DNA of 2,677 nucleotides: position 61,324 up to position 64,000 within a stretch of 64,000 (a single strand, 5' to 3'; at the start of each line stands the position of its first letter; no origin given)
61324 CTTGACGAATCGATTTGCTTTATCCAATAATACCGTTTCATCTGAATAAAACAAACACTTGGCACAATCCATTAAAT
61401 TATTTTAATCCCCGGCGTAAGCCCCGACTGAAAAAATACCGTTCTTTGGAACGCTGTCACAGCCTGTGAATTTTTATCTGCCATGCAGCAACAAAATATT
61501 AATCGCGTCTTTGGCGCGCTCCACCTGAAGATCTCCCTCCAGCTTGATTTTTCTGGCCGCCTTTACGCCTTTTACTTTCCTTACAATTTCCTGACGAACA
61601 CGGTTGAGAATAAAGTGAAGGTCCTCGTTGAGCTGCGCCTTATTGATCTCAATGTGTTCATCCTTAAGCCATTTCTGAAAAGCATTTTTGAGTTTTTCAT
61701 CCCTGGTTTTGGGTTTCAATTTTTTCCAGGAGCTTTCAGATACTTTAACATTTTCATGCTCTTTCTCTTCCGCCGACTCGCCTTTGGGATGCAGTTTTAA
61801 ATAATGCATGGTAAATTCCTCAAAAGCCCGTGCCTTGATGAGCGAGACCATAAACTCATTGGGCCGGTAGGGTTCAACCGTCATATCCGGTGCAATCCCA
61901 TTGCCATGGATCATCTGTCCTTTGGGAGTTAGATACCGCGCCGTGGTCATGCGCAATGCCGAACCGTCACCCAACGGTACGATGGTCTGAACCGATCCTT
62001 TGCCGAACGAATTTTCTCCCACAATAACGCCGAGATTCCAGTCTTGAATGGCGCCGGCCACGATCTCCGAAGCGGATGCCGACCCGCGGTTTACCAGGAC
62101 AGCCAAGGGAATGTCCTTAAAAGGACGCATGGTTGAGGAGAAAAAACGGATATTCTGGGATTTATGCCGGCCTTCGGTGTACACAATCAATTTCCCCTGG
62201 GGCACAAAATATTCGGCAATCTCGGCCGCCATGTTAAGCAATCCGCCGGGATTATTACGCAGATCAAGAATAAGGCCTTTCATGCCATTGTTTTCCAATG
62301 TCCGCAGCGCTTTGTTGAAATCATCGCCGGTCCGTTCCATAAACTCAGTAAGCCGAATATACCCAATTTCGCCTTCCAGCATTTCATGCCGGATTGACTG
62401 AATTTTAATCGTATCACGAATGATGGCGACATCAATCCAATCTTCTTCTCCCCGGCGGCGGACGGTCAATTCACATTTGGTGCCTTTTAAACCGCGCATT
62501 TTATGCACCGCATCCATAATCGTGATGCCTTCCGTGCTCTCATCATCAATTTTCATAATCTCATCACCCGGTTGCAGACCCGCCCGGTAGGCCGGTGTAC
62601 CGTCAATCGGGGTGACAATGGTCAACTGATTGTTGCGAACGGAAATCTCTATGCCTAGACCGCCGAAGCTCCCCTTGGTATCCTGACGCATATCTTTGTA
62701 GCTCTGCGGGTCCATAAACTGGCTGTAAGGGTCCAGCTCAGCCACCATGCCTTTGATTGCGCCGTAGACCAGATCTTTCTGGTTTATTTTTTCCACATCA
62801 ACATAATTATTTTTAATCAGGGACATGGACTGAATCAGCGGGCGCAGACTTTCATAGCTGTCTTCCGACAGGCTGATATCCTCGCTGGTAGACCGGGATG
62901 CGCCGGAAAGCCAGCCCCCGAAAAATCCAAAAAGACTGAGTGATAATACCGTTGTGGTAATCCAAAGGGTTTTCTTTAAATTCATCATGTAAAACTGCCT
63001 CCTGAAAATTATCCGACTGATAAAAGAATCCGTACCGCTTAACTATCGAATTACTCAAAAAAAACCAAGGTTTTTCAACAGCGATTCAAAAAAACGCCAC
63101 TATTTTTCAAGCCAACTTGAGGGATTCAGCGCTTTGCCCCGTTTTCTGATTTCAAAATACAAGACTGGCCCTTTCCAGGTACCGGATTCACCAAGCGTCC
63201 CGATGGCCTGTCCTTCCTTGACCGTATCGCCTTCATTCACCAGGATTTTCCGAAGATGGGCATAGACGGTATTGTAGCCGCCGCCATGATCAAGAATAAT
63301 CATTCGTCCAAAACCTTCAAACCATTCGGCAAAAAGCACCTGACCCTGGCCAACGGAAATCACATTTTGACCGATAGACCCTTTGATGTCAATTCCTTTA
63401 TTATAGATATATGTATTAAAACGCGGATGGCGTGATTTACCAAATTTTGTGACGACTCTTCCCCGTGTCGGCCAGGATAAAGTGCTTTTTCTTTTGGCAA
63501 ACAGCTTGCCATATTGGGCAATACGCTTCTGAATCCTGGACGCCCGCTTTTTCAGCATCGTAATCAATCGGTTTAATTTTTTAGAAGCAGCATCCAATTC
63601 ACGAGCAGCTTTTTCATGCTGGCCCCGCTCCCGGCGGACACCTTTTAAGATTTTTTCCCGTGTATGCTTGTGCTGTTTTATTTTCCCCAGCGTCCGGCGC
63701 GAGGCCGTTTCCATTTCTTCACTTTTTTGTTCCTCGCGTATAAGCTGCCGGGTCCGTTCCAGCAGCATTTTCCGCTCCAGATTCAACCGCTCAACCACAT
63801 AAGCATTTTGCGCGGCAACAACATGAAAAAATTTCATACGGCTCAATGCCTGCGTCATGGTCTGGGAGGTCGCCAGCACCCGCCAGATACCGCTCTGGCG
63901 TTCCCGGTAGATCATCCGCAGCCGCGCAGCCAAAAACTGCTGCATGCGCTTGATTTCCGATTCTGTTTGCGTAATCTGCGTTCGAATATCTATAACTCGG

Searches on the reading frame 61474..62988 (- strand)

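Call 81: search_protein_families(library=pfam, proteins=[window:61474-62988:-], max_evalue=0.0001)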
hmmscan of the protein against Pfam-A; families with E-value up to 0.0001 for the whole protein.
window:61474-62988:- (504 aa): 5 families
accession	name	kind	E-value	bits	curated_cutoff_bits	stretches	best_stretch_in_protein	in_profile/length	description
PF03572.23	Peptidase_S41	-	1.1e-57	194.6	24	1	208-371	2-165/165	Peptidase family S41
PF22694.1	CtpB_N-like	-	1.4e-11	45.1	27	1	40-94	30-83/85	Activating protease CtpB N-terminal domain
PF17820.7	PDZ_6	-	8.4e-10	38.7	27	1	124-178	2-54/54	PDZ domain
PF00595.29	PDZ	-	1.2e-09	38.8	23.2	1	107-176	8-80/81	PDZ domain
PF13180.12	PDZ_2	-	2.7e-09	37.6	27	1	109-188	1-79/80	PDZ domain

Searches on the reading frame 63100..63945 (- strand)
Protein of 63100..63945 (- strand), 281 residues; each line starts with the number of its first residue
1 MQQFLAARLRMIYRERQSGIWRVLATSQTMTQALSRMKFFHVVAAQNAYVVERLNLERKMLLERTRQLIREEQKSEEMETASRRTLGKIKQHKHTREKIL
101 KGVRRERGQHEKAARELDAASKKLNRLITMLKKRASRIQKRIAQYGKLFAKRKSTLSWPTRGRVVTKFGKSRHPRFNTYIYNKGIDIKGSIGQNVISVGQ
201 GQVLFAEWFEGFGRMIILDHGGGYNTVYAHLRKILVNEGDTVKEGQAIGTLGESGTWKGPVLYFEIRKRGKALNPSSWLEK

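Call 24: search_protein_families(library=pfam, proteins=[window:63100-63945:-], max_evalue=0.001)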
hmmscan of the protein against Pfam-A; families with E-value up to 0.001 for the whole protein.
window:63100-63945:- (281 aa): 1 family
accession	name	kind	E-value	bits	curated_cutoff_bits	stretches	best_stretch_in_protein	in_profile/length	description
PF01551.29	Peptidase_M23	-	2.2e-31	108.3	28.7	1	182-275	3-96/96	Peptidase family M23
